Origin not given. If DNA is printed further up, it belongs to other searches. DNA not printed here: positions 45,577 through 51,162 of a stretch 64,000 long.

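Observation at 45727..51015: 1762-aa single-polypeptide BC-BCCP-CT carboxylase (eukaryote-type ACC layout) in a bacterial genome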

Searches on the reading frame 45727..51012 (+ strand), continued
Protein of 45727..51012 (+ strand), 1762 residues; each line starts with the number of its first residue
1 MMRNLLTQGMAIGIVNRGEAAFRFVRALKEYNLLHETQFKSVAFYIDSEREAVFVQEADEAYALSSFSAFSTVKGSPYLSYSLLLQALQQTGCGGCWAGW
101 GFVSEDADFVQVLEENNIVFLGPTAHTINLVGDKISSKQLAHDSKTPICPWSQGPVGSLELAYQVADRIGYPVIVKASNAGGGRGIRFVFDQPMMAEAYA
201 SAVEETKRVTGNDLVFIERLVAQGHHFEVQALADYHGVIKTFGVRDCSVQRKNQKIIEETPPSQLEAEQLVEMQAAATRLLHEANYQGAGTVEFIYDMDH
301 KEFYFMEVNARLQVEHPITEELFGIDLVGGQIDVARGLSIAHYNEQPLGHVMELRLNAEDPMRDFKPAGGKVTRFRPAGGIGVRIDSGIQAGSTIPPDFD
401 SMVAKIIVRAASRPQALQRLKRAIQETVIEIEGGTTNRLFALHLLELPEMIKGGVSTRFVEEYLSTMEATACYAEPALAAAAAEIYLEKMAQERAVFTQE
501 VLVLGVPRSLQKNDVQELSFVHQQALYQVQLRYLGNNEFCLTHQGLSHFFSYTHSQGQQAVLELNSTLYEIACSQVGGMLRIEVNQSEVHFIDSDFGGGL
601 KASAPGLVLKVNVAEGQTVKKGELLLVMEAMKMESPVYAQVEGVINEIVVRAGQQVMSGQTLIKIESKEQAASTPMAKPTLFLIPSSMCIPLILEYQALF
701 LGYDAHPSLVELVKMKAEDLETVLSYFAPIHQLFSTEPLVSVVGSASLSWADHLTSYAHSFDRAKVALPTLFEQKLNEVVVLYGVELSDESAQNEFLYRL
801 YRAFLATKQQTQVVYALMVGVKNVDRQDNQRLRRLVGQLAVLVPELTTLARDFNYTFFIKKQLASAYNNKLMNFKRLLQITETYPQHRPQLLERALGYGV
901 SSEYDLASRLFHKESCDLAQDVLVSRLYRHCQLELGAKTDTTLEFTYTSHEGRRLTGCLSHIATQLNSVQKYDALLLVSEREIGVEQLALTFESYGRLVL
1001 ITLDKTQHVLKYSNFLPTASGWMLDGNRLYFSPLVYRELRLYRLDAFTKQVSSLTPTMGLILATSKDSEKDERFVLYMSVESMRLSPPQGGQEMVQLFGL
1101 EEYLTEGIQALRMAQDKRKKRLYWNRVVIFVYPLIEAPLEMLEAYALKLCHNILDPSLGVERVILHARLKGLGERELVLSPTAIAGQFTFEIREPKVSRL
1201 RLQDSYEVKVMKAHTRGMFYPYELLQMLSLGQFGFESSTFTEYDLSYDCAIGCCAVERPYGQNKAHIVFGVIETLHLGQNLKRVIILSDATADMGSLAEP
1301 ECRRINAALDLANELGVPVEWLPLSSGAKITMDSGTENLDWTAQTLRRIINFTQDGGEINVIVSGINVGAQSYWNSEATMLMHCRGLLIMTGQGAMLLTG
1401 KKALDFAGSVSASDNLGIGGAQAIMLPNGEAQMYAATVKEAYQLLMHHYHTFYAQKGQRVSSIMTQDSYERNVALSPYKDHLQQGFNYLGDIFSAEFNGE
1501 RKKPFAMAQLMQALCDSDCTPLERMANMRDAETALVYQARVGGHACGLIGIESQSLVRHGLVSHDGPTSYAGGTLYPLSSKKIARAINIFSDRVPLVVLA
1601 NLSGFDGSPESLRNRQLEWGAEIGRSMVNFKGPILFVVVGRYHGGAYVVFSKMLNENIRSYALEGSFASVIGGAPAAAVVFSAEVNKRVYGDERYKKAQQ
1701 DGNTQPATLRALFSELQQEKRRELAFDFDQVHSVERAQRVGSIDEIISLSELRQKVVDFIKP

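Call 18: find_encoding_contigs(protein=P0001, flank=10000, max_places=3)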
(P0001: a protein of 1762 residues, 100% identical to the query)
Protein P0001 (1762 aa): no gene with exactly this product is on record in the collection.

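Call 19: find_encoding_contigs(protein=P0043, flank=10000, max_places=2)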
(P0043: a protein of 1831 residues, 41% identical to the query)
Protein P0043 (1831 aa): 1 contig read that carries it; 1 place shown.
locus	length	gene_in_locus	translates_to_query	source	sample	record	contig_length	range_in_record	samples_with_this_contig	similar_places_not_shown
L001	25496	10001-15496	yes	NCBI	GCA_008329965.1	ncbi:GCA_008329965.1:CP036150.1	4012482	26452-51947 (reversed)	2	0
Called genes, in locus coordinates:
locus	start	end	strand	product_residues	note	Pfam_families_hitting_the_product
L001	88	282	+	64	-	-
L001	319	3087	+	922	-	PF00497:SBP_bac_3, PF13426:PAS_9 (faint), PF00989:PAS (faint), PF13188:PAS_8 (faint), PF00512:HisKA, PF02518:HATPase_c, PF00072:Response_reg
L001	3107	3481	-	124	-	PF00072:Response_reg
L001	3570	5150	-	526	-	PF00072:Response_reg, PF23198:PDE8A_N (faint), PF00512:HisKA, PF02518:HATPase_c, PF00072:Response_reg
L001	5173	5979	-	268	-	-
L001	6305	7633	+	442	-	PF00909:Ammonium_transp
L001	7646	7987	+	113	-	PF00543:P-II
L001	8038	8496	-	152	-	PF14340:DUF4395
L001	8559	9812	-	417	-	PF00890:FAD_binding_2 (faint), PF07992:Pyr_redox_2, PF13738:Pyr_redox_3, PF00070:Pyr_redox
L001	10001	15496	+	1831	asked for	PF00289:Biotin_carb_N, PF02222:ATP-grasp, PF02786:CPSase_L_D2, PF07478:Dala_Dala_lig_C, PF02785:Biotin_carb_C, PF00364:Biotin_lipoyl, PF25917:BSH_RND (faint), PF01039:Carboxyl_trans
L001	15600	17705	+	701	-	PF07556:DUF1538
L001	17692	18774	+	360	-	-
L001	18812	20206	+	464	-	PF01979:Amidohydro_1, PF07969:Amidohydro_3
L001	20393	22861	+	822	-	PF07992:Pyr_redox_2, PF13738:Pyr_redox_3 (weak), PF00070:Pyr_redox, PF02852:Pyr_redox_dim, PF00581:Rhodanese, PF01206:TusA, PF13686:DrsE_2, PF02635:DsrE (weak), +1 more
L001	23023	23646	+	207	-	PF00440:TetR_N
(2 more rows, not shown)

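Call 20: find_encoding_contigs(protein=P0002, flank=10000, max_places=2)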
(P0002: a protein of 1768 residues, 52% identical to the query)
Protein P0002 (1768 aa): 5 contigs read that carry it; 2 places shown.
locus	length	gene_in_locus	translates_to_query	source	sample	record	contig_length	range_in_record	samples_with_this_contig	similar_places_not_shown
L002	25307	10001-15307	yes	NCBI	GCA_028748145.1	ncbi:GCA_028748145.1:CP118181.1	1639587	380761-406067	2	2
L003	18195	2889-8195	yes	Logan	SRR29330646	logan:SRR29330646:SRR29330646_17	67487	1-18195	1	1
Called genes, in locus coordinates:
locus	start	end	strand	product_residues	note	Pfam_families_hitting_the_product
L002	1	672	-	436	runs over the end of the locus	PF02056:Glyco_hydro_4, PF11975:Glyco_hydro_4C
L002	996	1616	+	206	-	PF02384:N6_Mtase (faint)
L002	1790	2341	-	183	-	-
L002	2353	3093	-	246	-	-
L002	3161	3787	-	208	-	-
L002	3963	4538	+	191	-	-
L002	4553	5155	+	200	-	-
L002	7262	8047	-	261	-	PF00149:Metallophos, PF13277:YmdB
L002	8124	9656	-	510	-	PF12072:RNase_Y_N, PF00013:KH_1, PF22891:KH_PNO1_2nd (weak), PF01966:HD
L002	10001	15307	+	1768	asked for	PF00289:Biotin_carb_N, PF02222:ATP-grasp (weak), PF02786:CPSase_L_D2, PF02785:Biotin_carb_C, PF00364:Biotin_lipoyl, PF25917:BSH_RND (weak), PF25973:BSH_CzcB (faint), PF01039:Carboxyl_trans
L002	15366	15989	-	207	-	PF00849:PseudoU_synth_2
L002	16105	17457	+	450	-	PF07719:TPR_2 (faint), PF13174:TPR_6 (faint), PF13181:TPR_8 (faint), PF13424:TPR_12 (faint), PF00515:TPR_1 (weak), PF13371:TPR_9, PF13414:TPR_11 (weak), PF13432:TPR_16 (weak), +2 more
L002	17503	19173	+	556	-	PF01476:LysM, PF23473:LysM3_LYK4_5 (faint), PF01476:LysM, PF01520:Amidase_3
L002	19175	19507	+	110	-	-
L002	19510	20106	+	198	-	PF00877:NLPC_P60 (weak)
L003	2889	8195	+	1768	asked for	PF00289:Biotin_carb_N, PF02222:ATP-grasp (weak), PF02786:CPSase_L_D2, PF02785:Biotin_carb_C, PF00364:Biotin_lipoyl, PF25917:BSH_RND (weak), PF25973:BSH_CzcB (faint), PF01039:Carboxyl_trans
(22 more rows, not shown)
